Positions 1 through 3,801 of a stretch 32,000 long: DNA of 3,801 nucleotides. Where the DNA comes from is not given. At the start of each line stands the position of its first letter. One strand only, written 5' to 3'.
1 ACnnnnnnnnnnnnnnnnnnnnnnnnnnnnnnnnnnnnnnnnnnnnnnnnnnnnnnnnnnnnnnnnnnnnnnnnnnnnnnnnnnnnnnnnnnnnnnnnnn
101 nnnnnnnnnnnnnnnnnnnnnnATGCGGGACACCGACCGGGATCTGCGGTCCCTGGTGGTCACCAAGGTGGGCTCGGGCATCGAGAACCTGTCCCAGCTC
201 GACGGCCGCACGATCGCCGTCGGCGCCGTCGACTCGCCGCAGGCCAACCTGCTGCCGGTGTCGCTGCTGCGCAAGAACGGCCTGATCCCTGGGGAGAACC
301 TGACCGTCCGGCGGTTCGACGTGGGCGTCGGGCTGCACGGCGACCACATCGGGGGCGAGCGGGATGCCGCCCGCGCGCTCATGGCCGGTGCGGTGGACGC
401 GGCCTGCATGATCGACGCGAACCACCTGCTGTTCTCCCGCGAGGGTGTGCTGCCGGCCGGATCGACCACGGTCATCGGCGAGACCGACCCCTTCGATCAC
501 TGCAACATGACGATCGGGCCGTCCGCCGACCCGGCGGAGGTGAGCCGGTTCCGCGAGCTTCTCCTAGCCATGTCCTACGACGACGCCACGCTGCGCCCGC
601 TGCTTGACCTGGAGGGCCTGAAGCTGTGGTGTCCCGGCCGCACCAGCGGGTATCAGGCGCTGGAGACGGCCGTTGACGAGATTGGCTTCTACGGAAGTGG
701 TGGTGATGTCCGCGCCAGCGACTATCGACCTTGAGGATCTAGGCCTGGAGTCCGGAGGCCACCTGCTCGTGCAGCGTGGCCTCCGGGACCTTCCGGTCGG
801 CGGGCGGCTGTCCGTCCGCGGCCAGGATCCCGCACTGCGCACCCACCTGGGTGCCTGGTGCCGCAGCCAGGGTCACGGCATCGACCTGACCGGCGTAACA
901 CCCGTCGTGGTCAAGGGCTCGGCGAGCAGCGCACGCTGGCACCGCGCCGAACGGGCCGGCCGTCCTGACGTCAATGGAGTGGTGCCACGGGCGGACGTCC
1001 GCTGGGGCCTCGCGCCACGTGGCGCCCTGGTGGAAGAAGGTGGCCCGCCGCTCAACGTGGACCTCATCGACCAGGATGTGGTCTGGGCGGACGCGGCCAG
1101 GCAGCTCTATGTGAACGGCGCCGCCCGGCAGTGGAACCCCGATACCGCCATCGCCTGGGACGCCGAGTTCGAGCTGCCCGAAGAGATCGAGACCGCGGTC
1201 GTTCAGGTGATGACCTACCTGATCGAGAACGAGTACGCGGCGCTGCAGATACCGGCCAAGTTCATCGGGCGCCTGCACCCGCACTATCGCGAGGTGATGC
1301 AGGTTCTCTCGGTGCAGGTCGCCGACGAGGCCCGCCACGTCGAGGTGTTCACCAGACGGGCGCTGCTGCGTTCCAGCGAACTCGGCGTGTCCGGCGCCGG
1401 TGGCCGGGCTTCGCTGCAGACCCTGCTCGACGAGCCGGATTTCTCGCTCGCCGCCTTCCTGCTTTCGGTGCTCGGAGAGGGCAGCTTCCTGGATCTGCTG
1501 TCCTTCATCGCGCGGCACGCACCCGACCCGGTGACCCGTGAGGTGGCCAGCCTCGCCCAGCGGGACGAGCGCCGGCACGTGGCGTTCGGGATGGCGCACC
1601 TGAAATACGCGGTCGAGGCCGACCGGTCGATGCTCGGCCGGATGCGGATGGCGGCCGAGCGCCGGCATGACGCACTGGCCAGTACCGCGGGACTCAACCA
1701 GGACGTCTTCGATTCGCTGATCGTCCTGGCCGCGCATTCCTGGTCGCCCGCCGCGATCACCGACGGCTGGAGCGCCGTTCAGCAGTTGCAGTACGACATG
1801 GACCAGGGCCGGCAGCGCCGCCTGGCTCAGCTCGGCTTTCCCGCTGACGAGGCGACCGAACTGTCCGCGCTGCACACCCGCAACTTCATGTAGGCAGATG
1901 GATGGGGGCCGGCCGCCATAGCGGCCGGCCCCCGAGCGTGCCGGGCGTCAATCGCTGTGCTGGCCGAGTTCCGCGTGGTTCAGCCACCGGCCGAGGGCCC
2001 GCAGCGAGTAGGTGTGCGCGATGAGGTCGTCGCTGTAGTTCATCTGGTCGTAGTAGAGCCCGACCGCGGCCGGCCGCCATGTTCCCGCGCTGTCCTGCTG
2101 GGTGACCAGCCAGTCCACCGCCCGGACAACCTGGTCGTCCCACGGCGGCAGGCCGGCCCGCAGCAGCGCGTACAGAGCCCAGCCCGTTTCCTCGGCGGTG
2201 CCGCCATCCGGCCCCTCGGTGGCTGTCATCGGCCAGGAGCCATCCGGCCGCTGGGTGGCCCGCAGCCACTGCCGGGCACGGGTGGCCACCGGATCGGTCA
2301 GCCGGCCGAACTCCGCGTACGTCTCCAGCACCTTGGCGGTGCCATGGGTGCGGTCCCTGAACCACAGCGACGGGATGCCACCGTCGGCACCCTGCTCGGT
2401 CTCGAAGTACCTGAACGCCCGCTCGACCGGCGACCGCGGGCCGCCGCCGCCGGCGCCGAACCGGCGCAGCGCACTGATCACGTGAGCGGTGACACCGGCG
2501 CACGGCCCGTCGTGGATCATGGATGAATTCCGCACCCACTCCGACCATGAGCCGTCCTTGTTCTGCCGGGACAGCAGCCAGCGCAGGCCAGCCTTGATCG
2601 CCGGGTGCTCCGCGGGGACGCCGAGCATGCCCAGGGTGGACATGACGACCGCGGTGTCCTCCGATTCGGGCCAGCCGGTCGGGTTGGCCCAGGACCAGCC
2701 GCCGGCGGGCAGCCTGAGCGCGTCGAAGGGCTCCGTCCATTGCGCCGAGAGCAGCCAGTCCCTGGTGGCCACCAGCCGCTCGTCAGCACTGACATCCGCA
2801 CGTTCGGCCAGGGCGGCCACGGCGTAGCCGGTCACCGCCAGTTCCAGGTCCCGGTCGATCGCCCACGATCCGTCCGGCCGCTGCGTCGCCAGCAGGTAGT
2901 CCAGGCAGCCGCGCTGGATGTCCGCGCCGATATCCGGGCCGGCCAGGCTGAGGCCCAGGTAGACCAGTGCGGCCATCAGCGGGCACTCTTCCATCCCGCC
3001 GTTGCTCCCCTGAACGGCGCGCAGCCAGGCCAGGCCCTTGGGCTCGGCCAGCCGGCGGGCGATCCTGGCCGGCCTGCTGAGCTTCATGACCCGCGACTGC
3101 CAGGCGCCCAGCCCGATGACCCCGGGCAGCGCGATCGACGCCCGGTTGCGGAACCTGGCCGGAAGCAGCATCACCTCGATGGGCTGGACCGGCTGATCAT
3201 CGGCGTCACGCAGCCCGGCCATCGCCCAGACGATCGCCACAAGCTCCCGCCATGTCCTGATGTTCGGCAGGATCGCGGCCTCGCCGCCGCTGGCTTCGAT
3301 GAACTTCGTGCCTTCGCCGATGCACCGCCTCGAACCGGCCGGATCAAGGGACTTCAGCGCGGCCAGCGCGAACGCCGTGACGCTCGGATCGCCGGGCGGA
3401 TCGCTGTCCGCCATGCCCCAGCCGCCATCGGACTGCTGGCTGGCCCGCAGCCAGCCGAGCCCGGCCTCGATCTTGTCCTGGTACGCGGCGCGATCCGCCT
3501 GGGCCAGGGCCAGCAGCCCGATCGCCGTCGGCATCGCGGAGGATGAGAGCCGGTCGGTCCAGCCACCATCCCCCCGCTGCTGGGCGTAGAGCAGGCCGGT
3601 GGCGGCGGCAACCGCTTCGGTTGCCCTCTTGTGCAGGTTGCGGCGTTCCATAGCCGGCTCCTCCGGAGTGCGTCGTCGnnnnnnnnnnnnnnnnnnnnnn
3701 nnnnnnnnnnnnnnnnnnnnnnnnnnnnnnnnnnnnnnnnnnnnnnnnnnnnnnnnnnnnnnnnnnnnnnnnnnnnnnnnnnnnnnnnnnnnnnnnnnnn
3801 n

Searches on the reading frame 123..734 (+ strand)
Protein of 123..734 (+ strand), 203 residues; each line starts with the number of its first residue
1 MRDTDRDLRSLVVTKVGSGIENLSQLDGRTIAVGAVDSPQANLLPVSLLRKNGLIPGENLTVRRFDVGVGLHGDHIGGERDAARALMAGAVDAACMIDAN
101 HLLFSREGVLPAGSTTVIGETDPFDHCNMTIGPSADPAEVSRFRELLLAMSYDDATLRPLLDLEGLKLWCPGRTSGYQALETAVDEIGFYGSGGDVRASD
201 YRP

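Call 14: search_protein_families(library=pfam, proteins=[window:123-734:+], max_evalue=0.0001)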
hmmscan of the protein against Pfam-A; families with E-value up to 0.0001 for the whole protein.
window:123-734:+ (203 aa): 1 family
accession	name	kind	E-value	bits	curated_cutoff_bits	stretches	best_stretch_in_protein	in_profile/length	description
PF12974.12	Phosphonate-bd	-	2.1e-18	67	27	1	4-156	81-225/242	ABC transporter, phosphonate, periplasmic substrate-binding protein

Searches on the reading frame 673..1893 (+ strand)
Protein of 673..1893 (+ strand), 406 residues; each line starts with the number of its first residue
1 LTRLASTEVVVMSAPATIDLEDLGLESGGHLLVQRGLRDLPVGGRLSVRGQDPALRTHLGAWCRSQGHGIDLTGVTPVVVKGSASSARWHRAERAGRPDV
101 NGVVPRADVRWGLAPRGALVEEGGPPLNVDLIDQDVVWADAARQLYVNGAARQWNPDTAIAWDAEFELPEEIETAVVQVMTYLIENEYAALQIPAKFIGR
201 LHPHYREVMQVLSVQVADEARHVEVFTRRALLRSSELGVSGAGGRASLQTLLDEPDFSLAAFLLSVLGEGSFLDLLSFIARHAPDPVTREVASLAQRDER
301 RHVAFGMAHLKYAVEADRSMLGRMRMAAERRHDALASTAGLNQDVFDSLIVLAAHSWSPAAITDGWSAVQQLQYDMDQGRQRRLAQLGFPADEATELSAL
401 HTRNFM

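Call 14: search_protein_families(library=pfam, proteins=[window:673-1893:+], max_evalue=0.0001)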
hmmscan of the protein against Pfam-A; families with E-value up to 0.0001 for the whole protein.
window:673-1893:+ (406 aa): 0 families

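Call 27: search_protein_families(library=ncbifam, proteins=[window:673-1893:+], max_evalue=0.00001)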
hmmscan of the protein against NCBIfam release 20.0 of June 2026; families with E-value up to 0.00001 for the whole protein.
window:673-1893:+ (406 aa): 0 families

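Call 57: search_protein_families(library=pfam, proteins=[window:673-1893:+], max_evalue=0.1)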
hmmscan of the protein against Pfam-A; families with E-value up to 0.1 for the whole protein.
window:673-1893:+ (406 aa): 4 families
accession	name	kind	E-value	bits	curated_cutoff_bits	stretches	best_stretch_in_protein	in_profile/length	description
PF11583.14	AurF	-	0.0011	18.6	29.6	1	209-315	104-212/282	P-aminobenzoate N-oxygenase AurF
PF01206.22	TusA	-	0.0074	16.5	28.6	1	32-69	16-53/70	Sulfurtransferase TusA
PF04305.20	DUF455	-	0.034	14.2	34.3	0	180-317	67-207/247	Protein of unknown function (DUF455)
PF00946.24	Mononeg_RNA_pol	-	0.075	11.1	27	1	248-294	867-914/1068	Mononegavirales RNA dependent RNA polymerase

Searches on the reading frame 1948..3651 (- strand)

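Call 14: search_protein_families(library=pfam, proteins=[window:1948-3651:-], max_evalue=0.0001)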
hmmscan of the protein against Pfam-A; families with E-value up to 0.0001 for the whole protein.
window:1948-3651:- (567 aa): 4 families
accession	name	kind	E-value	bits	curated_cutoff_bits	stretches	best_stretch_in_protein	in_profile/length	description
PF13243.12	SQHop_cyclase_C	-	2.6e-37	129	26.1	2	274-528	7-287/319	Squalene-hopene cyclase C-terminal domain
PF13249.12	SQHop_cyclase_N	-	4.8e-26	92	26.2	1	15-167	2-145/291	Squalene-hopene cyclase N-terminal domain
PF07678.20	TED_complement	-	6.4e-07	29.2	22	0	349-525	113-296/312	A-macroglobulin TED domain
PF00432.27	Prenyltrans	-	3.4e-06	27.2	26.5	0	296-427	55-168/304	Prenyltransferase alpha-alpha toroid domain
